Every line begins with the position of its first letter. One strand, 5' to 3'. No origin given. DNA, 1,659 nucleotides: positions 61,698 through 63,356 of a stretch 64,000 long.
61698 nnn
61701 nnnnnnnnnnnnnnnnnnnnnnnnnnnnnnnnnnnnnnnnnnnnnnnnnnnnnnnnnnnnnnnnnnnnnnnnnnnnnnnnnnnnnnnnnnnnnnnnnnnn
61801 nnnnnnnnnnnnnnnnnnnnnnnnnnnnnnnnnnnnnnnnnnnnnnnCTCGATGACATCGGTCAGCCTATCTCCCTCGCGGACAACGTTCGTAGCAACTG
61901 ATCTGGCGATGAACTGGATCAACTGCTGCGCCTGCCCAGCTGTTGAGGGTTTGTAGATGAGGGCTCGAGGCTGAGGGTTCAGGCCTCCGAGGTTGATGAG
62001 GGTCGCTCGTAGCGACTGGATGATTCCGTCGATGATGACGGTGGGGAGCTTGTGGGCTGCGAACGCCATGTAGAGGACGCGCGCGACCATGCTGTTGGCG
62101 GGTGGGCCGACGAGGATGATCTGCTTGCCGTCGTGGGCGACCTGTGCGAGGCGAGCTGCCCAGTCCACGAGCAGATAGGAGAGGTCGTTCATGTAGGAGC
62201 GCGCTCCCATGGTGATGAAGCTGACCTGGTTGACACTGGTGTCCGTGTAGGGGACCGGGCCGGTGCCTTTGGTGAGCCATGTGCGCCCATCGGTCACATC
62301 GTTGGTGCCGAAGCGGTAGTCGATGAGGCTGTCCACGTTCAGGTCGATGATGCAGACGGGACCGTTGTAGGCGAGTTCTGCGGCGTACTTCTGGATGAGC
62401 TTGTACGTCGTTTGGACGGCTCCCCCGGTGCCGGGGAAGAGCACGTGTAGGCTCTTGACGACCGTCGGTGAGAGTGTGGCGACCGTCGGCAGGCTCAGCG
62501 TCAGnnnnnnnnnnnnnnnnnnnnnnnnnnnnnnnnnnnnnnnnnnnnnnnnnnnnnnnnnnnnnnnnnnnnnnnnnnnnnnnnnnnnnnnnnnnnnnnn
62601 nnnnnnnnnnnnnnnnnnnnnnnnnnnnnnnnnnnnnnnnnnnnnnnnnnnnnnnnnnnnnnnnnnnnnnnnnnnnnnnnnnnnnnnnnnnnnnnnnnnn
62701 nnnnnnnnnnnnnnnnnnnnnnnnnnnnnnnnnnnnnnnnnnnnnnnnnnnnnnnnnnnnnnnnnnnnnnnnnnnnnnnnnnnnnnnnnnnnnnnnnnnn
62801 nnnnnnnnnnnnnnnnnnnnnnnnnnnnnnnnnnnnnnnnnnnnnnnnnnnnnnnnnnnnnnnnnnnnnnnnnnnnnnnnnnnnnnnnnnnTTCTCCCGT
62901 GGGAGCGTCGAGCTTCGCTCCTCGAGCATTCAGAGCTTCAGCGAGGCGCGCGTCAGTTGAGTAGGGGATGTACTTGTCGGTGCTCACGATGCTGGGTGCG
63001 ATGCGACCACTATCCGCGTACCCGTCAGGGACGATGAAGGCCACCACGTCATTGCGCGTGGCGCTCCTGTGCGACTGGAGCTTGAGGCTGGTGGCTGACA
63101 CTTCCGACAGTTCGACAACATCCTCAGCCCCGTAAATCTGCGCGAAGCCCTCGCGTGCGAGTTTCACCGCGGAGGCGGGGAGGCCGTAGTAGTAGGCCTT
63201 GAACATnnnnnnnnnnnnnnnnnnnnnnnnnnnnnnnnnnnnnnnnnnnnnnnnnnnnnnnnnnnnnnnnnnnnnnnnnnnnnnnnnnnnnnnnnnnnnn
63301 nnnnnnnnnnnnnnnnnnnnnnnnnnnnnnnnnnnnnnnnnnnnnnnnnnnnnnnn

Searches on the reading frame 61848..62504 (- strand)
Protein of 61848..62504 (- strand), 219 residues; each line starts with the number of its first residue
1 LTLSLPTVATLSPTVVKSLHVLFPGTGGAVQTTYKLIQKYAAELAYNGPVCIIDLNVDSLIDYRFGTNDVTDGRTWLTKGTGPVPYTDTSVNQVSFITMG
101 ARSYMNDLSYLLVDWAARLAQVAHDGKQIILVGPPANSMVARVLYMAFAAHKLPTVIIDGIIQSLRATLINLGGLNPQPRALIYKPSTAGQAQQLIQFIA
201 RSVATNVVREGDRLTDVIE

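Call 64: search_solved_structures(query=A5, max_evalue=10, show_alignments=3)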
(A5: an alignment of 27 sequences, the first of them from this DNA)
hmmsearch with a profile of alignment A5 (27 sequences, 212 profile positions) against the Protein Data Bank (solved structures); distinct sequences matched with E-value up to 10: 8.
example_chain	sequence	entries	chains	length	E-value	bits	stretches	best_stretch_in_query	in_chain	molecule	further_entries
6z0p_A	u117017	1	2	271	0.017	17.6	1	39-108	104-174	BceF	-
3ocu_A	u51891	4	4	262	0.25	13.8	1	113-144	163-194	Lipoprotein E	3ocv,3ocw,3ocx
3la6_A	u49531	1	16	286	0.43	13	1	10-120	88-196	Tyrosine-protein kinase wzc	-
3et4_A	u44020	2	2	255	0.45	13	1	113-144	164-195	Outer membrane protein P4, NADP phosphatase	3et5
3ocy_A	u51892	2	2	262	0.47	12.9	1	113-144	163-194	Lipoprotein E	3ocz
3sf0_A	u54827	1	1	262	0.8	12.2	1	113-144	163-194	Lipoprotein E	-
5ypv_A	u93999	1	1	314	1.4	11.4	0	107-131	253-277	Malonyl CoA-acyl carrier protein transacylase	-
3cio_A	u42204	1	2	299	1.4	11.4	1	12-128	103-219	Tyrosine-protein kinase etk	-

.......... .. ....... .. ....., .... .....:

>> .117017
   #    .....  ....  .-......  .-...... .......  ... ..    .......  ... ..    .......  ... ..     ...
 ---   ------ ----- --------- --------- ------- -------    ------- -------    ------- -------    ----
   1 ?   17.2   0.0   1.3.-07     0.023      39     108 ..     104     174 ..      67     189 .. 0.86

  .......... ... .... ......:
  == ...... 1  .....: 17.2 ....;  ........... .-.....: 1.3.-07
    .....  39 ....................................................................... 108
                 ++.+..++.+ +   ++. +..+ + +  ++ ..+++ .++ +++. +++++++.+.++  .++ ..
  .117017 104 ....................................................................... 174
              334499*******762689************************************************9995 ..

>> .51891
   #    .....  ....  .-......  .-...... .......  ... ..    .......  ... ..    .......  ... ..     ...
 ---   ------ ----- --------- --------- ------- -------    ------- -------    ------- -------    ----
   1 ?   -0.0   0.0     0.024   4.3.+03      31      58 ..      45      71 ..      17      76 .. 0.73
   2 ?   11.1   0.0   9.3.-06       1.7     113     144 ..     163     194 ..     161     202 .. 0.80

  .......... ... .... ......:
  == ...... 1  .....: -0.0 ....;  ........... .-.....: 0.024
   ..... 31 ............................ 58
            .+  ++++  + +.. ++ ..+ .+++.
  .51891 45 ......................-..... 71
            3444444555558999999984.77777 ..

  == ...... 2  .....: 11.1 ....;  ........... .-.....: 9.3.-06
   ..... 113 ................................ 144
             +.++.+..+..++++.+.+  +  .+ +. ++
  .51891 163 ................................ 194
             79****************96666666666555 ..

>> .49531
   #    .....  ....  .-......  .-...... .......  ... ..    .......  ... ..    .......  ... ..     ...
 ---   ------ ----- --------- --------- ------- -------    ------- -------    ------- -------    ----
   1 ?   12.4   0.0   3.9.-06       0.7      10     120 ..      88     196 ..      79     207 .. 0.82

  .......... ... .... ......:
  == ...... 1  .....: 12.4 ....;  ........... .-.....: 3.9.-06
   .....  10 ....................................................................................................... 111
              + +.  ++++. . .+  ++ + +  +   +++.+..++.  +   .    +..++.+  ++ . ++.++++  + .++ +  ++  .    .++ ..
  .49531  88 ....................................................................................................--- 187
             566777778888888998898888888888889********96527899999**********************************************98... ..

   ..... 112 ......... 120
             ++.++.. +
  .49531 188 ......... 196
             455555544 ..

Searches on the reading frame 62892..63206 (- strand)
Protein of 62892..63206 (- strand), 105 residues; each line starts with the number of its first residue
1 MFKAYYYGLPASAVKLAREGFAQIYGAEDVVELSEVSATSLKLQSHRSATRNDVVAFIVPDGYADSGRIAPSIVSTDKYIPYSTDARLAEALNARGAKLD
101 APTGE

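Call 98: search_solved_structures(query=A11, max_evalue=10, show_alignments=1)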
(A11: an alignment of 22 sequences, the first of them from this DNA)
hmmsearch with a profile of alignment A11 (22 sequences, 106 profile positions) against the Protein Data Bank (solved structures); distinct sequences matched with E-value up to 10: 4.
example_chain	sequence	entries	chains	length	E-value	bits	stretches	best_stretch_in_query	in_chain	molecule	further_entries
7mcd_A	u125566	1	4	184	0.3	14.3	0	45-86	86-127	AI-designed TIM-barrel F15C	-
2fdo_B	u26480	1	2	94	0.46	13.8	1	51-79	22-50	Hypothetical protein AF2331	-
8kac_A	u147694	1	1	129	0.68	13.2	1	12-67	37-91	De novo design protein -NX1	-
4urj_A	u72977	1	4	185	1.1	12.6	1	27-65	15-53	PROTEIN FAM83A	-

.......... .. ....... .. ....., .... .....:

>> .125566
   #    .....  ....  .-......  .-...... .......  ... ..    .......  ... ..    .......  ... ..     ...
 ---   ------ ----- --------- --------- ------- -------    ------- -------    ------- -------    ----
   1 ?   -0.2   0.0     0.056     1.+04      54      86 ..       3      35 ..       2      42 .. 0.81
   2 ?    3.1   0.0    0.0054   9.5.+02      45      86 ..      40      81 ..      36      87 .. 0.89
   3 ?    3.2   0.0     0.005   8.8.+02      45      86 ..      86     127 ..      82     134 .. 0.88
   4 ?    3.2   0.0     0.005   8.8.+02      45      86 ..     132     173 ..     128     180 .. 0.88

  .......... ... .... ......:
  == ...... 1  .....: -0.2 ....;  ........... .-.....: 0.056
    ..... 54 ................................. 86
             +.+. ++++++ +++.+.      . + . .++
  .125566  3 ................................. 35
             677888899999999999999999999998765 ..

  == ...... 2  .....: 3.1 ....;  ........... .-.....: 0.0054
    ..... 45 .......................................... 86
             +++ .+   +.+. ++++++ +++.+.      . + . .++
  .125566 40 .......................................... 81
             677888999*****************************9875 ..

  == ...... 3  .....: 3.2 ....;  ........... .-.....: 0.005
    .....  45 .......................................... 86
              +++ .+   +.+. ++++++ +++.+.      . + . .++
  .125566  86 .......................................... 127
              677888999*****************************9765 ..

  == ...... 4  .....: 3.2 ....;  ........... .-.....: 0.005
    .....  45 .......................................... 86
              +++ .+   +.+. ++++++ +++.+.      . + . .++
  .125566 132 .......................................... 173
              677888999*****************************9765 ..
